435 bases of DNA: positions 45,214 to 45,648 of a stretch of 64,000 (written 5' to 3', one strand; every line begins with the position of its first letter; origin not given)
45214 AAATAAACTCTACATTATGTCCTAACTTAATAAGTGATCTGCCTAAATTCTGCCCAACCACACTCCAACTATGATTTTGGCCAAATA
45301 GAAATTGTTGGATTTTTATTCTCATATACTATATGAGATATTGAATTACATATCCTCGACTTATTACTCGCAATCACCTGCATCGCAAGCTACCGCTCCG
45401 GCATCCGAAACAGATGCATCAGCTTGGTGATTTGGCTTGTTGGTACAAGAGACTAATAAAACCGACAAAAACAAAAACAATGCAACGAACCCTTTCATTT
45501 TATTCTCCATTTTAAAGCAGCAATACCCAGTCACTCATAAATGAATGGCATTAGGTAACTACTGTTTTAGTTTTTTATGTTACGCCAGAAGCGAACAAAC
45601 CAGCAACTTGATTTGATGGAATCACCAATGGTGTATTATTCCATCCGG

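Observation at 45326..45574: Unannotated 44-aa lipoprotein gene wedged between the tail-fibre module and the glycan island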

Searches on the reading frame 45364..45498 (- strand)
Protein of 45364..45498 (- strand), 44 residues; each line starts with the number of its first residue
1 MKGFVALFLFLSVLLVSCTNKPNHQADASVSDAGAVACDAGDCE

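Call 8: search_protein_families(library=phrogs, proteins=[window:45364-45498:-], max_evalue=0.01)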
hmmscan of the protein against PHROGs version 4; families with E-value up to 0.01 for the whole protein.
window:45364-45498:- (44 aa): 0 families

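Call 10: find_encoding_contigs(protein=window:45364-45498:-, flank=10000, max_places=10)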
Protein window:45364-45498:- (44 aa): 5 contigs read that carry it; 2 places shown.
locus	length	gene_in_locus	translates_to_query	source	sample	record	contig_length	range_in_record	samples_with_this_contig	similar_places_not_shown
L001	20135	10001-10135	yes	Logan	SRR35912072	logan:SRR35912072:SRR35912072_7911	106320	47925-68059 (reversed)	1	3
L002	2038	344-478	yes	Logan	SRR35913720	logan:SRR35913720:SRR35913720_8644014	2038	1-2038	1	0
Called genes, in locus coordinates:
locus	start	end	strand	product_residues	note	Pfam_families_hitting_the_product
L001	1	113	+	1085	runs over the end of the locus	-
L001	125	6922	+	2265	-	PF13385:Laminin_G_3 (faint)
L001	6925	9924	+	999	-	PF00404:Dockerin_1 (weak)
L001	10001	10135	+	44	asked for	-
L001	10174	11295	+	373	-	PF13439:Glyco_transf_4 (faint), PF00534:Glycos_transf_1 (weak)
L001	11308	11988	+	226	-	PF00535:Glycos_transf_2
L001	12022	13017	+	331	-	PF14311:DUF4379 (weak)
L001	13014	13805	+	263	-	PF00535:Glycos_transf_2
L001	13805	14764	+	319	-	-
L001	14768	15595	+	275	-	PF00535:Glycos_transf_2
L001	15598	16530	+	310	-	PF01073:3Beta_HSD, PF01370:Epimerase, PF02719:Polysacc_synt_2 (faint), PF04321:RmlD_sub_bind, PF07993:NAD_binding_4 (faint), PF16363:GDP_Man_Dehyd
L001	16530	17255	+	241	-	-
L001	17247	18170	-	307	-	PF00852:Glyco_transf_10 (weak)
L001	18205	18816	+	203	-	PF05050:Methyltransf_21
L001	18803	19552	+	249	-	PF00535:Glycos_transf_2, PF13641:Glyco_tranf_2_3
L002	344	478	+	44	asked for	-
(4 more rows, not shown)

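Call 12: find_homologous_proteins(query=window:45364-45498:-, max_evalue=10)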
Query window:45364-45498:- (44 aa): 4 proteins with E <= 10 among 4 candidates.
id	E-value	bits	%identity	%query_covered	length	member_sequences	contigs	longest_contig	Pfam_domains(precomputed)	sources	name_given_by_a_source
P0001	1.4e-21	91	100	100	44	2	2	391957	-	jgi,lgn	-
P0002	6.1e-17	77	84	100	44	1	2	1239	-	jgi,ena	jgi:hypothetical protein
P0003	6.7e-16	73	90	66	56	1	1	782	-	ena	-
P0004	8.8e-16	73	83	100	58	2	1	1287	-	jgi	-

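Call 14: find_encoding_contigs(protein=P0002, flank=10000)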
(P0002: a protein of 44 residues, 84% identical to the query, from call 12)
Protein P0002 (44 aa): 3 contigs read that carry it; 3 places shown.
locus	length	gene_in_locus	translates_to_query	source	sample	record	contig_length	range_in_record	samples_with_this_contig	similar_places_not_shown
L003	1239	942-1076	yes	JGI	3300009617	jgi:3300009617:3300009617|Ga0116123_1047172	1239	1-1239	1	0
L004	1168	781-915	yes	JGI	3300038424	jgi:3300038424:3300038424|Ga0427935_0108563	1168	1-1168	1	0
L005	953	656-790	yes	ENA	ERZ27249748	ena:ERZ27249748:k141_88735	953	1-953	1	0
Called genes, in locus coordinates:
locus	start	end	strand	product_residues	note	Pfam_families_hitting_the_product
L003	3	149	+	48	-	?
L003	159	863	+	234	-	-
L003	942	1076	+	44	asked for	-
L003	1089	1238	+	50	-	?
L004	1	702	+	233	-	?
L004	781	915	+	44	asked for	-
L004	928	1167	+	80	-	?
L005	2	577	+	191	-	?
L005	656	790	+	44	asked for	-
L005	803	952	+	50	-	?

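Call 15: find_encoding_contigs(protein=P0004, flank=10000)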
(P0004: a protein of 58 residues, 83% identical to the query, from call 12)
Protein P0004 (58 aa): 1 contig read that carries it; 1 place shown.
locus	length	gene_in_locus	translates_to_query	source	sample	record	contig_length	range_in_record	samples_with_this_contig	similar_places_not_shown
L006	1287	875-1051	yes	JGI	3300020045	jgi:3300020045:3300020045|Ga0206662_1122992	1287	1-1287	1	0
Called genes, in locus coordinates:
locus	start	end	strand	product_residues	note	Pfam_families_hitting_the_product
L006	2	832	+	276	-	?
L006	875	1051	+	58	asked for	-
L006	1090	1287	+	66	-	?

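Call 16: find_encoding_contigs(protein=P0003, flank=10000)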
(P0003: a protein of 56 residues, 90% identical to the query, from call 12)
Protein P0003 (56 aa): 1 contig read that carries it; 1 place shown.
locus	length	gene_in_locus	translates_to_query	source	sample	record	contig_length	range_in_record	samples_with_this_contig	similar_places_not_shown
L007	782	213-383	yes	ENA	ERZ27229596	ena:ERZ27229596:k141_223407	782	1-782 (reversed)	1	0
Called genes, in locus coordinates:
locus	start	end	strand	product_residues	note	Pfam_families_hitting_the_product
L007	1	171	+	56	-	?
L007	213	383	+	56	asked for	-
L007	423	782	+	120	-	?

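Call 33: find_related_loci(query=A2, collection=viral_contigs, flank=5000)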
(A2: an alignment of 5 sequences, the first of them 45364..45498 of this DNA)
Query A2 (44 aa) in viral_contigs; peptide patterns used: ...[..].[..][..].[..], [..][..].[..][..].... (x = any residue, [..] = any of these).
162 stretches matched a pattern, but none encodes a relative of the query by tblastn (E <= 1e-3).

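Call 43: find_homologous_proteins(query=A4, max_evalue=1)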
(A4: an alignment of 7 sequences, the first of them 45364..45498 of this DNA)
Query A4 (7 sequences) (44 aa, profile of the alignment): 14 proteins with E <= 1 among 1976 candidates.
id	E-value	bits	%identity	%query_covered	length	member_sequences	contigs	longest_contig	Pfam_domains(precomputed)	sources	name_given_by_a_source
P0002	7.8e-24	101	84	100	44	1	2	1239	-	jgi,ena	jgi:hypothetical protein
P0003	1.1e-23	101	90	66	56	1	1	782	-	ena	-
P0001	3.1e-23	99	100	100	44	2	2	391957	-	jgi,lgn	-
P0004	7.8e-23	98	83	100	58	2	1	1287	-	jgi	-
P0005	4.5e-20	89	78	100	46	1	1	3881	-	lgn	-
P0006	6.4e-17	79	58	52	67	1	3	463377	-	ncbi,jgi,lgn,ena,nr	ncbi:hypothetical protein M0R72_02445 [Candidatus Pacearchaeota archaeon]|jgi:hypothetical protein|n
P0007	6.9e-12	63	59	100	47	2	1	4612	-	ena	-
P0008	2.4e-9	55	46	100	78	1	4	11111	-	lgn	-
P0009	2.1e-8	52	41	98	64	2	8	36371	-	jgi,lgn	jgi:hypothetical protein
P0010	2.5e-8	51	47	66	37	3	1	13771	-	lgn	-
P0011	1.0e-3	37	-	-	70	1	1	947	-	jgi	jgi:hypothetical protein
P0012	1.3e-3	36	-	-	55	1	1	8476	-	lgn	-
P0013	1.5e-2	33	67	41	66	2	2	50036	-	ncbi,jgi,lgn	jgi:hypothetical protein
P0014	4.8e-2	31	50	80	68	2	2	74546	-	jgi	jgi:hypothetical protein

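Call 59: find_encoding_contigs(protein=P0014, flank=4000, max_places=1)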
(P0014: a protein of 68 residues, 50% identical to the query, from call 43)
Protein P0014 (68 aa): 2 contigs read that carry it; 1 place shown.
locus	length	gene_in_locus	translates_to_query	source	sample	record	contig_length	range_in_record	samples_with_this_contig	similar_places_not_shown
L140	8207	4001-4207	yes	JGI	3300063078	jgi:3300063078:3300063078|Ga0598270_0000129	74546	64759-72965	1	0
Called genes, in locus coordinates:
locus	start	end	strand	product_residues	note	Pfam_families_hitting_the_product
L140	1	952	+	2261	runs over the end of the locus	PF13385:Laminin_G_3 (faint)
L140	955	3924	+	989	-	PF00404:Dockerin_1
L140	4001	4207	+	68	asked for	-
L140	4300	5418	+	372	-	PF13439:Glyco_transf_4 (faint), PF00534:Glycos_transf_1 (faint)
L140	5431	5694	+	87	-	-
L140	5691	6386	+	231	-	PF00535:Glycos_transf_2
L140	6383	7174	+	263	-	PF00535:Glycos_transf_2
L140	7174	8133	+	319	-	-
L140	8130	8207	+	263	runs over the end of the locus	PF00535:Glycos_transf_2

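Call 60: find_encoding_contigs(protein=P0012, flank=4000, max_places=1)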
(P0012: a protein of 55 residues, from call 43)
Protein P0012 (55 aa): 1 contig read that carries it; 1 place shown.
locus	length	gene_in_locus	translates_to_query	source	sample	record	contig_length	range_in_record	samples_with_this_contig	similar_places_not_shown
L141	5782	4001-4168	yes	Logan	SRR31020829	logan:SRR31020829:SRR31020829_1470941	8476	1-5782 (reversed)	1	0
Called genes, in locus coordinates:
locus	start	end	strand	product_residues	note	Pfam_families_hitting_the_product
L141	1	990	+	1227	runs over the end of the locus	?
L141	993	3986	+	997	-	PF00404:Dockerin_1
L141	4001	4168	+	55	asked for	-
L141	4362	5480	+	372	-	PF13439:Glyco_transf_4 (faint), PF00534:Glycos_transf_1 (faint)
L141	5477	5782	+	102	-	?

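Call 75: search_protein_families(library=pfam, alignment_id=A7, max_evalue=10)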
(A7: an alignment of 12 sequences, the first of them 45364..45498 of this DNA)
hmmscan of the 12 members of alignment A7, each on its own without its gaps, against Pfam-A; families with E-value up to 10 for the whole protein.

A. member 1, window:45364-45498:- (44 aa): 0 families

B. families by the number of members that match (of 12 scanned): 6 families
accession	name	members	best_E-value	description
PF01391.23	Collagen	2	0.1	Collagen triple helix repeat (20 copies)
PF24153.1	Meg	1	0.029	Maternally expressed gene family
PF21827.1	New_glue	1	0.045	New glue protein family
PF22836.1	TEX13B_C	1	0.048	Testis-expressed protein 13B, C-terminal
PF20101.4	DUF6491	1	0.099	Family of unknown function (DUF6491)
PF09710.15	Trep_dent_lipo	1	0.4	Treponema clustered lipoprotein (Trep_dent_lipo)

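Call 76: search_protein_families(library=ncbifam, alignment_id=A7, max_evalue=10)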
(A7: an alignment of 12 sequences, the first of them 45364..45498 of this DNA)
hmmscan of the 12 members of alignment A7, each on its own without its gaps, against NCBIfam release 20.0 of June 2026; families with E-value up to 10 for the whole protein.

A. member 1, window:45364-45498:- (44 aa): 2 families
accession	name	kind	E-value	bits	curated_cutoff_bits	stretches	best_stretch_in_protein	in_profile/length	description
NF050142.1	PG1828_fam_lipo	equivalog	0.004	17.9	50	1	1-30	1-34/59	PG1828 family lipoprotein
NF045961.1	MAG5150_fam_LP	equivalog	0.16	11.4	80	1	7-27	13-34/331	MAG5150 family histidine triad lipoprotein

B. families by the number of members that match (of 12 scanned): 22 families
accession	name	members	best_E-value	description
NF050142.1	PG1828_fam_lipo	3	0.004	PG1828 family lipoprotein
NF041193.1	lipo_SP0191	3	0.019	SP0191 family lipoprotein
NF007319.0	PRK09810.1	3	0.021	lipoprotein antitoxin entericidin A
NF052634.1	Riean_0653_fam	2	0.0032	Riean_0653 family protein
NF058647.1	lipo_LytA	2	0.021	acidic lipoprotein LytA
TIGR02269.1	TIGR02269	2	0.091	SitA6 family polymorphic toxin lipoprotein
NF046038.1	NGK_0946_fam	2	0.14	NGK_0946 family protein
NF037948.1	signal_int_SinM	1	0.0028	signal integration modulator SinM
NF052675.1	XAC1346_fam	1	0.0065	XAC1346 family secretion chaperone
NF058595.1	invert_tail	1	0.012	lipo-invert putative C-terminal anchoring domain-containing protein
NF053613.1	OMP_toxin_LptF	1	0.021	lipotoxin F family OmpA-related lipoprotein LptF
NF047780.1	LIC12708_fam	1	0.035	LIC_12708 family protein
NF041428.1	TrsH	1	0.071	TrsH/TraH family protein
NF033193.2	lipo_NDxxF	1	0.073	NDxxF motif lipoprotein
TIGR02722.1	lp_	1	0.087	penicillin-binding protein activator LpoB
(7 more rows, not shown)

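Call 80: predict_structure(alignment_id=A7)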
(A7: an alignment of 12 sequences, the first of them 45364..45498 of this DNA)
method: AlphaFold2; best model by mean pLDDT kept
length: 44 residues; sequences in the alignment: 12
mean_pLDDT: 60.5   pTM: 0.33
mean pLDDT of the five models: 60.5, 60.5, 60.1, 58.2, 56.1
residues with pLDDT >= 90: 0; 70-90: 15; 50-70: 10; < 50: 19
segments of 3 or more residues with pLDDT < 50: 25-37, 39-42
pLDDT, mean of each block of 10 residues (from residue 1): 83 73 47 45 45
secondary structure, 60 per line:
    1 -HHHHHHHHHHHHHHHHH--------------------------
elements in order: H2-18

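Call 94: search_solved_structures(query=A7, max_evalue=10)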
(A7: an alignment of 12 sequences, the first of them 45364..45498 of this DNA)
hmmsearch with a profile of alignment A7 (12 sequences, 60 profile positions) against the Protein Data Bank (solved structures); distinct sequences matched with E-value up to 10: 27.
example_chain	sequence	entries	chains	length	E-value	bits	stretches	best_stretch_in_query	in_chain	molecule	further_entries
6x62_AC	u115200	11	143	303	0.0085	19.6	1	1-20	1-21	DotC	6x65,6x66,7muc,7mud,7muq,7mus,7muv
9n2d_F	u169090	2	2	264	0.16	15.5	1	1-47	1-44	Bam D | DNA uptake lipoprotein-like protein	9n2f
8odx_A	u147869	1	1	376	0.18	15.3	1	1-33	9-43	Interleukin-12 receptor subunit beta-1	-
9s0x_A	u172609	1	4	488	0.34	14.5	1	1-33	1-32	Alpha-L-fucosidase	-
9ta0_A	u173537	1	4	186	0.38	14.3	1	1-26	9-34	mosGCTL-3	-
11zv_A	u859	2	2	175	0.4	14.2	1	1-26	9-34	PDCoV IL121_2014 receptor binding domain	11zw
9b2c_A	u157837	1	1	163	0.48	14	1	1-26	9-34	Spike glycoprotein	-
9ta9_A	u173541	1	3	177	0.51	13.9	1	1-32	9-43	mosGCTL-20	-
9en2_A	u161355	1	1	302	0.54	13.8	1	1-39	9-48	Procollagen C-endopeptidase enhancer 1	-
9t5t_U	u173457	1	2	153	0.59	13.7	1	2-20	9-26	Photosystem II extrinsic protein U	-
8p2t_L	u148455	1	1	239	0.66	13.5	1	1-25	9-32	Antibody D08* light chain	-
8jhz_B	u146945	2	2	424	0.67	13.5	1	1-47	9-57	Transmembrane protease serine 2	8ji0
6x87_X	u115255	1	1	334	0.7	13.5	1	1-26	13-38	Circumsporozoite protein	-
5n6p_A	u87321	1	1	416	0.71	13.4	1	1-28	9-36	Glutamate receptor 2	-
8pet_A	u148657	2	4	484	0.92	13.1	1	1-33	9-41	Gamma-aminobutyric acid receptor subunit alpha-1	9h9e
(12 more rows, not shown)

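Call 100: search_protein_representatives(alignment_id=A7)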
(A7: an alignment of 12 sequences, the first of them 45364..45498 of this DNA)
Query: 12 sequences, 60 profile positions. Proteins with E-value up to 0.001 (for the whole library): 12; up to 1e-10: 7; up to 1e-30: 0. The best 12 are listed.
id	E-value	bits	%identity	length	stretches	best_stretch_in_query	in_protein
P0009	1.1e-22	96.1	-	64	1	1-60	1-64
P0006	5.0e-20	87.6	-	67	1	1-60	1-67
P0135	9.5e-18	80.3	-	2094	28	8-32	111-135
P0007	1.6e-16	76.4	-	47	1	1-50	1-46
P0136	3.0e-16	75.5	-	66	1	1-60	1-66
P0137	1.3e-13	67.1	-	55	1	1-49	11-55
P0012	8.2e-13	64.5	-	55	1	1-59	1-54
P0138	3.9e-08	49.5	-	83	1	1-59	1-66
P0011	1.6e-07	47.6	-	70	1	1-60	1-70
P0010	1.4e-06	44.5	-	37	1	1-45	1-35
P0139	1.0e-05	41.8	-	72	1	1-59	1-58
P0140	2.2e-04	37.6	-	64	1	1-47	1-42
